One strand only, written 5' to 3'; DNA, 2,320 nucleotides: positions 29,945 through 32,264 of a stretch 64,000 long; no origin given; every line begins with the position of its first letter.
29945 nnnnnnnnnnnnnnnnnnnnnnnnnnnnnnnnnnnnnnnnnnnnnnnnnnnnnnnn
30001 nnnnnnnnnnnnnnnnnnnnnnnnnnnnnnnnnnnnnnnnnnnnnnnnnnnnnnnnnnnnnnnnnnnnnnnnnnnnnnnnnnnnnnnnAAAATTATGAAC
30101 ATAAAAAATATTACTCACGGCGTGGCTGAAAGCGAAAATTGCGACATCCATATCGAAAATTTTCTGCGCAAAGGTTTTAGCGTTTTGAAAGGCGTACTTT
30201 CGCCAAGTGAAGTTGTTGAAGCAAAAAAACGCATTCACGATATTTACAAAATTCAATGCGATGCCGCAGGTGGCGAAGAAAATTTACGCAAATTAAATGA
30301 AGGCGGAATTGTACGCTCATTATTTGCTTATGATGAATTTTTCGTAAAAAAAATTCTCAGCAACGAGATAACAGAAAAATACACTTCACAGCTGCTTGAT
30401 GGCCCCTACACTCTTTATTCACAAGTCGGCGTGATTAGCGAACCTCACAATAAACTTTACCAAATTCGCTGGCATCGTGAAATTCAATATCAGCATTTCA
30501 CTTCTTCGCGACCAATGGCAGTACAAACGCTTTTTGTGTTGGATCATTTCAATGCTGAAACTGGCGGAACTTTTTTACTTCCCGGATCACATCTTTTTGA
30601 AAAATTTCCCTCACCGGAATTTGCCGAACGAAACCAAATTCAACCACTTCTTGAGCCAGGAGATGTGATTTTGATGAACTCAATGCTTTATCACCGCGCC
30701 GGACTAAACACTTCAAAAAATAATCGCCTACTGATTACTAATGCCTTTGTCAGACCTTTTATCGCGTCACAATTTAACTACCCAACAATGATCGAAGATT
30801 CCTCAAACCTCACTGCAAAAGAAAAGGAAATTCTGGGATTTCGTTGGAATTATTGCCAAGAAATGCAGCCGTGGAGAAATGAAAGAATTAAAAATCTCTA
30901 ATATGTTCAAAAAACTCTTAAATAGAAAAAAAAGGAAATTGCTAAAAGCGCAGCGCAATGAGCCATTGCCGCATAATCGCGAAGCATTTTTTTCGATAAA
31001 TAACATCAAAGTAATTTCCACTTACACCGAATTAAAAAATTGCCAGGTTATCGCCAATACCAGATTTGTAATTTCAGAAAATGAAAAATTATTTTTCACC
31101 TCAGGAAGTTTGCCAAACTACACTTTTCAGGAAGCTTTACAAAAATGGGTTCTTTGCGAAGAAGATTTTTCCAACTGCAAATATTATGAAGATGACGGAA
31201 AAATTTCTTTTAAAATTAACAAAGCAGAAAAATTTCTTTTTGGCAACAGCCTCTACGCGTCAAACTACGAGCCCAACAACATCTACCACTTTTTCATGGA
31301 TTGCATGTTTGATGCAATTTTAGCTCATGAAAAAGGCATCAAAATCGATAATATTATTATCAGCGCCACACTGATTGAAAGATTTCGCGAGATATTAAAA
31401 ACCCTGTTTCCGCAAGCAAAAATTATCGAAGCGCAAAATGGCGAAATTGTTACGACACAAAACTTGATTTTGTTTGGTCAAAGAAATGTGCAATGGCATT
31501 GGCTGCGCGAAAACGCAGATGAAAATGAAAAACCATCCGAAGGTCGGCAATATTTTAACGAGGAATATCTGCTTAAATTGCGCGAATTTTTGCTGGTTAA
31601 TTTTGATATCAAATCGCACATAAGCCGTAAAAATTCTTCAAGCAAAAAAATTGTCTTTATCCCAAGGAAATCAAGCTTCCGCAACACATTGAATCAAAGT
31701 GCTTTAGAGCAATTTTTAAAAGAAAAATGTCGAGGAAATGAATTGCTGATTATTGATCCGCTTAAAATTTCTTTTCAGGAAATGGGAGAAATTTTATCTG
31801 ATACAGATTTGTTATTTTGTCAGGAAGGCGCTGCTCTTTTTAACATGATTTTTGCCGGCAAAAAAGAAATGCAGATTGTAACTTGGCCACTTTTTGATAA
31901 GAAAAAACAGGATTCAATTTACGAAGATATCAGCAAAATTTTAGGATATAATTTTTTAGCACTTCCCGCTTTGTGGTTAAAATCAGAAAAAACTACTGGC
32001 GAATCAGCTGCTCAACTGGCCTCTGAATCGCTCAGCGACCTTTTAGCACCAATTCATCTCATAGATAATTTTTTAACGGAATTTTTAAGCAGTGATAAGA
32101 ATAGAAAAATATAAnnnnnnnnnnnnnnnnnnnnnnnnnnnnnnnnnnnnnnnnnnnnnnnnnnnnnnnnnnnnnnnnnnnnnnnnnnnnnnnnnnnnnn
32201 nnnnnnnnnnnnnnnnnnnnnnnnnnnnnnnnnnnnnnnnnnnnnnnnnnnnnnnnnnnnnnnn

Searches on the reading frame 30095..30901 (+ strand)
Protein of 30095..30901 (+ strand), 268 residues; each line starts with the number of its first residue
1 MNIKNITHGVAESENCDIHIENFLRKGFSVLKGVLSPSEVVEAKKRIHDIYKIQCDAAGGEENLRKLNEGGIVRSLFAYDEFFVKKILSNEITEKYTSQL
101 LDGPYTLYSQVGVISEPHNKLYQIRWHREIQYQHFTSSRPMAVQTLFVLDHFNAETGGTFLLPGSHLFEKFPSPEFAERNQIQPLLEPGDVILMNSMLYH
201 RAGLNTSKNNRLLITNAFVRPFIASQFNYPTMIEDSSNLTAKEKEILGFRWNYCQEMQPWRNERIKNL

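Call 7: search_protein_families(library=pfam, proteins=[window:30095-30901:+], max_evalue=0.00001)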
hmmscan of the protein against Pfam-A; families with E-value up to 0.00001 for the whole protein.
window:30095-30901:+ (268 aa): 1 family
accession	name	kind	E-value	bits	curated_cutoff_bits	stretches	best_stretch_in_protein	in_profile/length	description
PF05721.19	PhyH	-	3.3e-20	73.7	22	1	24-211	2-211/213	Phytanoyl-CoA dioxygenase (PhyH)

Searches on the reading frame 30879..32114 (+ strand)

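Call 7: search_protein_families(library=pfam, proteins=[window:30879-32114:+], max_evalue=0.00001)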
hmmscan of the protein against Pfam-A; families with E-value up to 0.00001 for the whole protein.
window:30879-32114:+ (411 aa): 1 family
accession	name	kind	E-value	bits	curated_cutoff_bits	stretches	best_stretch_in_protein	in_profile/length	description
PF04577.19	Glyco_transf_61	-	2.3e-15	57.5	27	1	136-329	2-133/137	Glycosyltransferase 61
